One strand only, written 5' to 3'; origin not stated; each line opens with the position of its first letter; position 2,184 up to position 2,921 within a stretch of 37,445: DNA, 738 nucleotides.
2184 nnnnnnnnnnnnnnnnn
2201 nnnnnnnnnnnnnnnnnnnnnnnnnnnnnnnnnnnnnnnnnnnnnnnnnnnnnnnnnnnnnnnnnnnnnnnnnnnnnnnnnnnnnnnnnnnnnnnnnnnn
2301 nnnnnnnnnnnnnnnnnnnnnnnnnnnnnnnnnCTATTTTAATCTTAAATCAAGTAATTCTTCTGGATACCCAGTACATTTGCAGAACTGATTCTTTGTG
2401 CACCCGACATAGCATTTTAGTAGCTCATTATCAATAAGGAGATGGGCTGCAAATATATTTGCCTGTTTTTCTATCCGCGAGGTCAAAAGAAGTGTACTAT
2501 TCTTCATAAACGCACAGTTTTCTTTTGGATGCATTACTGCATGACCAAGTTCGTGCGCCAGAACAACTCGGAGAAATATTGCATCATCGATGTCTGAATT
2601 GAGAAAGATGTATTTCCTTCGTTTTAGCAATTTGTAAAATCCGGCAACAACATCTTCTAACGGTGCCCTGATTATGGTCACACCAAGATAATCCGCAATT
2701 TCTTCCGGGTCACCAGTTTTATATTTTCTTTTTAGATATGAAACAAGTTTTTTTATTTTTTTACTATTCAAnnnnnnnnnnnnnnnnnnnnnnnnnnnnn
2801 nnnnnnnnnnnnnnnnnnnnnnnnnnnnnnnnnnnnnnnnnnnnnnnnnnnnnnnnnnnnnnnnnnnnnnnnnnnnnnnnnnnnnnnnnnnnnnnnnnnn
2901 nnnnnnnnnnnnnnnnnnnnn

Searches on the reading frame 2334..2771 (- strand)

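Call 84: search_protein_families(library=pfam, proteins=[window:2334-2771:-], max_evalue=0.001)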
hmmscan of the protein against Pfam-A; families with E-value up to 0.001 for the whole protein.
window:2334-2771:- (145 aa): 1 family
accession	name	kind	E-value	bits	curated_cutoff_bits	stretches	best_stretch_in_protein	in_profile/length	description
PF06114.19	Peptidase_M78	-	3.3e-16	59.6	22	1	26-118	1-92/123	IrrE N-terminal-like domain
